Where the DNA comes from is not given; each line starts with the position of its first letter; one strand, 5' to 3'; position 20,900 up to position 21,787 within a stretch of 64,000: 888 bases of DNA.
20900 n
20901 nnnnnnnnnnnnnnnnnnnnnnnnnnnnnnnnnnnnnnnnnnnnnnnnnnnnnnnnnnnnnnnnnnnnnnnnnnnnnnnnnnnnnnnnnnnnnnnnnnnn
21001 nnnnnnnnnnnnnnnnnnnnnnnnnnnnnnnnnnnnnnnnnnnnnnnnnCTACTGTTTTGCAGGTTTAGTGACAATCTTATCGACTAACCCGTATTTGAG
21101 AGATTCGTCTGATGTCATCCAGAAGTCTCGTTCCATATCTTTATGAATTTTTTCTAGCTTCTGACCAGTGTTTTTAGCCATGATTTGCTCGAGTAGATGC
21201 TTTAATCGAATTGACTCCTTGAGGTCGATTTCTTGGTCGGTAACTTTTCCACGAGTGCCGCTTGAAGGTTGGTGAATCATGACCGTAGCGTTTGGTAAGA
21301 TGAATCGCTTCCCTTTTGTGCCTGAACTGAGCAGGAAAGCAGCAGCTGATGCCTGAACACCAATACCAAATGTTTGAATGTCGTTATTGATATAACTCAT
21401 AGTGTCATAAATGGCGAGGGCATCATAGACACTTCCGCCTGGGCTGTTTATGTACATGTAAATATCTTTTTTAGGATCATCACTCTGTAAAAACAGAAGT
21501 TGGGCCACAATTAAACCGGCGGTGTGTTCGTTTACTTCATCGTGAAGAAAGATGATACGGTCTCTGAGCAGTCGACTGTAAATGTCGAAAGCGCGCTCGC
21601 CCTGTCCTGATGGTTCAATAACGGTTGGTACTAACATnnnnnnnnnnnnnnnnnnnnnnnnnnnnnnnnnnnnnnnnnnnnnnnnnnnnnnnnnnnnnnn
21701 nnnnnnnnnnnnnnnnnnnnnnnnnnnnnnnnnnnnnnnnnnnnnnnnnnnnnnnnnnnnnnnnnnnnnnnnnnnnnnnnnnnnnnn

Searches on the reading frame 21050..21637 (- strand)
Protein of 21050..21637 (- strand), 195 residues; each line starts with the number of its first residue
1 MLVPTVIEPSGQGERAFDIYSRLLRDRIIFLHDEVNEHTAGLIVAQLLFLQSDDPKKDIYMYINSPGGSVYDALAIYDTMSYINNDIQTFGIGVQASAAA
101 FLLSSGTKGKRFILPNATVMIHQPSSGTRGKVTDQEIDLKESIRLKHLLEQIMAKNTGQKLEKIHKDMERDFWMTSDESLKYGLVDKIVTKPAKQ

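Call 8: search_protein_families(library=pfam, proteins=[window:21050-21637:-])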
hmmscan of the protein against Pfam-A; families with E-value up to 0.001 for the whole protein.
window:21050-21637:- (195 aa): 1 family
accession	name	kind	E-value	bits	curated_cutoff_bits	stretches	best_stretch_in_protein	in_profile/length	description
PF00574.28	CLP_protease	-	4.9e-75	251.8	20.2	1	12-191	2-181/182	Clp protease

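Call 10: find_encoding_contigs(protein=window:21050-21637:-, flank=10000, max_places=10)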
Protein window:21050-21637:- (195 aa): 2 contigs read that carry it; 2 places shown.
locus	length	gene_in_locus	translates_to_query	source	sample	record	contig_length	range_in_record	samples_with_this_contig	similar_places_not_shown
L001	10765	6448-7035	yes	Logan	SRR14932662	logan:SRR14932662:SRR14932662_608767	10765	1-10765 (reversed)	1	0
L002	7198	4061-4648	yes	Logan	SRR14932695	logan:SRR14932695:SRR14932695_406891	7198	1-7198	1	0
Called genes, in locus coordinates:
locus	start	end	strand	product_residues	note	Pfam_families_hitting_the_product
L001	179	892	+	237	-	PF00215:OMPdecase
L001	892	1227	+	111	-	-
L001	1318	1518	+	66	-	-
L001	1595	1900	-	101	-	PF26052:BRE1B (weak), PF07889:DUF1664 (weak)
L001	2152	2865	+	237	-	-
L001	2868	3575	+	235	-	PF24827:AstE_AspA_cat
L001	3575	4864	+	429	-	PF13393:tRNA-synt_His, PF00587:tRNA-synt_2b, PF03129:HGTP_anticodon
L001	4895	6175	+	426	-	PF05697:Trigger_N, PF00254:FKBP_C, PF05698:Trigger_C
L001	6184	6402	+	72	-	-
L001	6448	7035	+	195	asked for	PF00574:CLP_protease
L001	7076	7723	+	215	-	-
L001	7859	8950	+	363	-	-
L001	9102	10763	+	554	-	?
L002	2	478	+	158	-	?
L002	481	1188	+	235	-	PF24827:AstE_AspA_cat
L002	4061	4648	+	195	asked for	PF00574:CLP_protease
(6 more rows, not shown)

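Call 11: find_related_loci(query=window:21050-21637:-, collection=genome_contigs, flank=10000)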
Query window:21050-21637:- (195 aa) in genome_contigs; peptide patterns used: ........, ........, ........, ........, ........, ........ (x = any residue, [..] = any of these).
599 stretches matched a pattern (row limit reached: there are more); 572 encode a relative of the query (tblastn E <= 1e-3); the best 80 are kept; 80 distinct loci.
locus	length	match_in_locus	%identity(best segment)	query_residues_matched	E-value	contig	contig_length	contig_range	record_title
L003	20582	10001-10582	87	1-194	8e-118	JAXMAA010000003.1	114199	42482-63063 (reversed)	MAG: Candidatus Saccharimonadales bacterium isolate STL-PAT16 C2.208.fa-3, whole genome shotgun sequence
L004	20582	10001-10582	87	1-194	2e-117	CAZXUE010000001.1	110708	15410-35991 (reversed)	MAG TPA_asm: uncultured Candidatus Saccharibacteria bacterium isolate SRP285395_co1_531 genome assembly, contig: NODE_15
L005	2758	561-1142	86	1-194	4e-120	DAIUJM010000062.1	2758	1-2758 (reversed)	MAG TPA_asm: Candidatus Saccharibacteria bacterium isolate CTOTU2436 NODE_15428_length_2758_cov_6.133555, whole genome s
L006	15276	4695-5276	86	1-194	1e-115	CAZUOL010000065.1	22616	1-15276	MAG TPA_asm: uncultured Candidatus Saccharibacteria bacterium isolate SRP135725_co2_713 genome assembly, contig: k141_60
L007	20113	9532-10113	89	1-194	1e-110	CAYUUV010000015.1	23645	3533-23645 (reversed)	MAG TPA_asm: uncultured Candidatus Saccharibacteria bacterium isolate SRP285395_co1_312 genome assembly, contig: NODE_31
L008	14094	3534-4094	82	2-188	8e-106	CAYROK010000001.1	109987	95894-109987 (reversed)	MAG TPA_asm: uncultured Candidatus Saccharibacteria bacterium isolate SRP286056_co1_650 genome assembly, contig: NODE_12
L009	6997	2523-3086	81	2-189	5e-106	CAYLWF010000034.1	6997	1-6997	MAG TPA_asm: uncultured Candidatus Saccharibacteria bacterium isolate SRP135725_co2_488 genome assembly, contig: k141_92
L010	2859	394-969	79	1-192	4e-108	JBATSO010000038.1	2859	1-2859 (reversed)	MAG: Candidatus Saccharimonadales bacterium isolate MFD10515_ilm_asm_bin21 k127_287891, whole genome shotgun sequence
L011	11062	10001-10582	78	1-194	8e-105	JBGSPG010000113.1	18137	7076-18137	MAG: Candidatus Saccharimonadales bacterium isolate JTS-AC299 k141_4405718, whole genome shotgun sequence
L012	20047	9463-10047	79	1-195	2e-104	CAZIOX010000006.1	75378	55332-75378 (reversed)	MAG TPA_asm: uncultured Candidatus Saccharibacteria bacterium isolate SRP285395_co1_272 genome assembly, contig: NODE_36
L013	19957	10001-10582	79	1-194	1e-104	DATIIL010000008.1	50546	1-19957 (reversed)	MAG TPA_asm: Candidatus Saccharimonadales bacterium isolate SMAG_U15664 k141_71263, whole genome shotgun sequence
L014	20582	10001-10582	79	1-194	2e-104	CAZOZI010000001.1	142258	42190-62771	MAG TPA_asm: uncultured Candidatus Saccharibacteria bacterium isolate SRP200132_co1_79 genome assembly, contig: NODE_102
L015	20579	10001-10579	78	2-194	3e-104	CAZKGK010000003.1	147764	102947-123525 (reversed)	MAG TPA_asm: uncultured Candidatus Saccharibacteria bacterium isolate SRP200132_co1_660 genome assembly, contig: NODE_93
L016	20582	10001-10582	77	1-194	4e-104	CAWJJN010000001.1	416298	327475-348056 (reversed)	MAG: uncultured Candidatus Saccharibacteria bacterium isolate MFD05674.bin.1.49 genome assembly, contig: contig_105183,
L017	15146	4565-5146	79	1-194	3e-104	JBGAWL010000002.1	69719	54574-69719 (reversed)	MAG: Candidatus Saccharimonadales bacterium isolate MAG_MBR_AS.65 MBRAS-65_NODE_2_length_69719_cov_4.501335, whole genom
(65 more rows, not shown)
